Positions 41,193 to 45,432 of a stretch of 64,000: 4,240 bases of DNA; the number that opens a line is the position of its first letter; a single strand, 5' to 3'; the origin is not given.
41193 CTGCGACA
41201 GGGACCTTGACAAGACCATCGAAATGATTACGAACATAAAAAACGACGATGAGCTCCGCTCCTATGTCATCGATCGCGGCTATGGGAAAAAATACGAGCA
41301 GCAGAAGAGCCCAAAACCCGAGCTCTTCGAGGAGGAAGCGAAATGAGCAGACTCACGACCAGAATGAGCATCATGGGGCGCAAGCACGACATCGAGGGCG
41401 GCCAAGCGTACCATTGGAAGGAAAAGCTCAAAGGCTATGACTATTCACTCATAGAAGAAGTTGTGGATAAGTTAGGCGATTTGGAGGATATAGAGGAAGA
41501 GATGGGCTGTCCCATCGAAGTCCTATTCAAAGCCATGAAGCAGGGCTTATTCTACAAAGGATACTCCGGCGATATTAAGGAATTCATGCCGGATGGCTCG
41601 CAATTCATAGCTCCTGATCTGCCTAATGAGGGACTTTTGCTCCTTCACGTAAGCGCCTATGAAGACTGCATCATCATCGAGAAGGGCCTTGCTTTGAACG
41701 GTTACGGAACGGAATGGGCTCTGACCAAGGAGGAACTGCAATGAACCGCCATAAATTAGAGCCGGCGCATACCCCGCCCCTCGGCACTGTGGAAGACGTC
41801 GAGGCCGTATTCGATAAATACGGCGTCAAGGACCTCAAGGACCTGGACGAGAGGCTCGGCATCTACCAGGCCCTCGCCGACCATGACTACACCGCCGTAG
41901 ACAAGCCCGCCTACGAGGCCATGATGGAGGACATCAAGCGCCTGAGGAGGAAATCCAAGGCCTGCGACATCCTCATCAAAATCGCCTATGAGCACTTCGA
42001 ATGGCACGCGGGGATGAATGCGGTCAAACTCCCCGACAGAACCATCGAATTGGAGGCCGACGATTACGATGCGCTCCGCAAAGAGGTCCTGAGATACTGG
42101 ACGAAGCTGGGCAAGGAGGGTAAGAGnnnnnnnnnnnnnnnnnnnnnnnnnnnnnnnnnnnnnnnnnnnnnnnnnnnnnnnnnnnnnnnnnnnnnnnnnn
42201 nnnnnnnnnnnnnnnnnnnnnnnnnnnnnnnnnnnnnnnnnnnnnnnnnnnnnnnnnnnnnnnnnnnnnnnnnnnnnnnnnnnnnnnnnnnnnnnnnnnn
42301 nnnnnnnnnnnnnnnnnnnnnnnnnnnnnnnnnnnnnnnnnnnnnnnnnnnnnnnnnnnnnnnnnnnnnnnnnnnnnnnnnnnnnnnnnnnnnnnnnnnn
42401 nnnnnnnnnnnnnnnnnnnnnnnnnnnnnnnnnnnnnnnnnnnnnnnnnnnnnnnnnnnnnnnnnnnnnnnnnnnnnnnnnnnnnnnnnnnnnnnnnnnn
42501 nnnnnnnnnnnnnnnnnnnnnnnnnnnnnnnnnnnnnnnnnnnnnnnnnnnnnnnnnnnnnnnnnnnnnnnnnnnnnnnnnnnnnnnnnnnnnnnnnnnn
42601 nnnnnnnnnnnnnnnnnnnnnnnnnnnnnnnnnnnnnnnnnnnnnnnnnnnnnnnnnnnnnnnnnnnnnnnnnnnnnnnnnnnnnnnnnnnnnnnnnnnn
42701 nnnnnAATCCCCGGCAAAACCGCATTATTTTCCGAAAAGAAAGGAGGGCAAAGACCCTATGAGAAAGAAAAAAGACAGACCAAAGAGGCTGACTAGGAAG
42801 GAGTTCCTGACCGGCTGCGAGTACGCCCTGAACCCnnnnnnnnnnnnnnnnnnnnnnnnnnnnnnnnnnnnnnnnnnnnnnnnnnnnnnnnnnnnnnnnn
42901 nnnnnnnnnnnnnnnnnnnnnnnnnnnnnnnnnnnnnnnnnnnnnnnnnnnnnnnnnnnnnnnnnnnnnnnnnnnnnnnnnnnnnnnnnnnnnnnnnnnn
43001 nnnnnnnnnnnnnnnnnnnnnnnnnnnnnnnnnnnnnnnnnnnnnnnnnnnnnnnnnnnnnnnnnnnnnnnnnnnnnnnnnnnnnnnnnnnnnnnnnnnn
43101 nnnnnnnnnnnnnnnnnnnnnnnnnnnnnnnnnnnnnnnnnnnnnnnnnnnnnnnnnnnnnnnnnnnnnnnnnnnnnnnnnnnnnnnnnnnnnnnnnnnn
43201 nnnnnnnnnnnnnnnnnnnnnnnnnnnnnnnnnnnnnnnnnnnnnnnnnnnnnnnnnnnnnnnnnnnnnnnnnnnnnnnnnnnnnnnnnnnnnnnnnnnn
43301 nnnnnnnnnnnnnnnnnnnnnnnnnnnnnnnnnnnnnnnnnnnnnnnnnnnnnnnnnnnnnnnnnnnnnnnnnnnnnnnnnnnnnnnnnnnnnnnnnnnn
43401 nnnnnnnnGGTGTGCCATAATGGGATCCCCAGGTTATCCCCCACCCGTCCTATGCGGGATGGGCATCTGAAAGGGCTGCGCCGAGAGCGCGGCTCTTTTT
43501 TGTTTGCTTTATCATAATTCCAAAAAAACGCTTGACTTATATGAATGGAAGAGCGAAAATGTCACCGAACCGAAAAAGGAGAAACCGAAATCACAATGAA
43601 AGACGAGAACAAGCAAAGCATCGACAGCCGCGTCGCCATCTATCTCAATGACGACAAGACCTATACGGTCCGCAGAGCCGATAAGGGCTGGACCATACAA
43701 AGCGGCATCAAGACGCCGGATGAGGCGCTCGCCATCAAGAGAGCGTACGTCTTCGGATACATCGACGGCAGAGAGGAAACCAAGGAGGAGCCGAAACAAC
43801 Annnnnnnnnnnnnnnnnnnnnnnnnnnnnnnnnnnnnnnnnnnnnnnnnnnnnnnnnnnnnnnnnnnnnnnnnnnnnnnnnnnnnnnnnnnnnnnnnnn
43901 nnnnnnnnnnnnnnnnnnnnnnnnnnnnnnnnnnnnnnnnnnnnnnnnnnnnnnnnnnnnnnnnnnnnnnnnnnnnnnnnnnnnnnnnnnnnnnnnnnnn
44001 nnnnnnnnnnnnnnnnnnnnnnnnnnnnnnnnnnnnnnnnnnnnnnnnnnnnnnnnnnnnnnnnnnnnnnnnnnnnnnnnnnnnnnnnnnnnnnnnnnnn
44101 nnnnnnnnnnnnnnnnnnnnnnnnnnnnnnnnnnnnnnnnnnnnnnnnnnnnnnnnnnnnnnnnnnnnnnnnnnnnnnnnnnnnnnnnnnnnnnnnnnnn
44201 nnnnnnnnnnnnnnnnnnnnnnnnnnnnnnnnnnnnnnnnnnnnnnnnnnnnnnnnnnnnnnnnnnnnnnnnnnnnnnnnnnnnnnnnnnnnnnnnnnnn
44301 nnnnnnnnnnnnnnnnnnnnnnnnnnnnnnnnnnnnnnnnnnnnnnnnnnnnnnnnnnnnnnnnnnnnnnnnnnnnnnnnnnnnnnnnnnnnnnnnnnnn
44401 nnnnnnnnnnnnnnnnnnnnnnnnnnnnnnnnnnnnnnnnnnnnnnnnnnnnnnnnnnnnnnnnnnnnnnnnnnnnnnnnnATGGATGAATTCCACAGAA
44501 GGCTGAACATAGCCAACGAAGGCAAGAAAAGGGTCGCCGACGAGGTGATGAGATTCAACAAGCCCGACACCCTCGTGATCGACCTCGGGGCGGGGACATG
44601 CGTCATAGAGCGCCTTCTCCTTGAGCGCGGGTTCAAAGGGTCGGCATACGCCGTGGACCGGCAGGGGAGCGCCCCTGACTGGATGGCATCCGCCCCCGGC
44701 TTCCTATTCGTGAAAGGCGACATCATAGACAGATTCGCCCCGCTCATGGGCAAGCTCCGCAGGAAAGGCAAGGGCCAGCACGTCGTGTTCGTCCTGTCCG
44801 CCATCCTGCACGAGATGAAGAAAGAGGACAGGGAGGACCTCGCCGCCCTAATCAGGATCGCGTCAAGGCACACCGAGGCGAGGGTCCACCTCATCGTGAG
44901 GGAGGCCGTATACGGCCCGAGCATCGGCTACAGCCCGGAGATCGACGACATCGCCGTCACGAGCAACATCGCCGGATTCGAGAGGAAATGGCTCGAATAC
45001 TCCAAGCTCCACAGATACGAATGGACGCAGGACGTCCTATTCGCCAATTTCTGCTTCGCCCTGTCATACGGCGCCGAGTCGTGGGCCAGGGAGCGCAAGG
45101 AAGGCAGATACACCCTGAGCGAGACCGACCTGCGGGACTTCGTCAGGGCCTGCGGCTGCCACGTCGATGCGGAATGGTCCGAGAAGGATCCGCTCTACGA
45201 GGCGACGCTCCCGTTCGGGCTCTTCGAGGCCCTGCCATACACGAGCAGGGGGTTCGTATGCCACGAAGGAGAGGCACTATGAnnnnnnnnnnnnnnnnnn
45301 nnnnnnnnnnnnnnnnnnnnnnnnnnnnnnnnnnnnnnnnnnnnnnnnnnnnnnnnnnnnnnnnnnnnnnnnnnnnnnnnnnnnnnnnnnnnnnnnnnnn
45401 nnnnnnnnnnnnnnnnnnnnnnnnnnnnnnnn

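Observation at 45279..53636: Second paralogous family B (M-Y-RT-G start, (I/V)(E/D)ELCD(E/C)(F/Y) core, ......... C-terminus)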

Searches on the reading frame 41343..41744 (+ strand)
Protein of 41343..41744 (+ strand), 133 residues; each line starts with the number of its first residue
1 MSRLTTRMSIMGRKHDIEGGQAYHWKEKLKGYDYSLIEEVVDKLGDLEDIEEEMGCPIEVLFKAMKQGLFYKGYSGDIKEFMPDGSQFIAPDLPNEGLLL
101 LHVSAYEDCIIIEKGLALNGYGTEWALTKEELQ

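Call 47: search_protein_families(library=pfam, proteins=[window:41343-41744:+], max_evalue=0.1)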
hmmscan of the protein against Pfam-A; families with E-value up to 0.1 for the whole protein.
window:41343-41744:+ (133 aa): 1 family
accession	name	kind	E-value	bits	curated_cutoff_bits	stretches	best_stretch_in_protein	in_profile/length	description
PF21981.2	RecX_HTH3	-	0.012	16.2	26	0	65-78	30-43/48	RecX, third three-helix domain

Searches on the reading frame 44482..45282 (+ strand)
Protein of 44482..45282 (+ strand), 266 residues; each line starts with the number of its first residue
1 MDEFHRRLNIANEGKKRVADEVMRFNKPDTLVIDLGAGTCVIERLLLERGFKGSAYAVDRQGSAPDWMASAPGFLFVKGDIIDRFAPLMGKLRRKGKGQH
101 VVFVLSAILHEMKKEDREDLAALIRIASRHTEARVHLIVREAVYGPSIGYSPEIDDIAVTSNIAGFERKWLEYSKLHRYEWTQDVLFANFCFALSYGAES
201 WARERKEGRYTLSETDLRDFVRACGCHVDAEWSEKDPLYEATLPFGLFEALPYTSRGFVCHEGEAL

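Call 16: search_protein_families(library=phrogs, proteins=[window:44482-45282:+], max_evalue=0.001)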
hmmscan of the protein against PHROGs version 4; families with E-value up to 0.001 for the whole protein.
window:44482-45282:+ (266 aa): 0 families

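Call 17: search_protein_families(library=pfam, proteins=[window:44482-45282:+], max_evalue=0.001)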
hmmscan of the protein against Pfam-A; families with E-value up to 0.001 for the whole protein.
window:44482-45282:+ (266 aa): 0 families
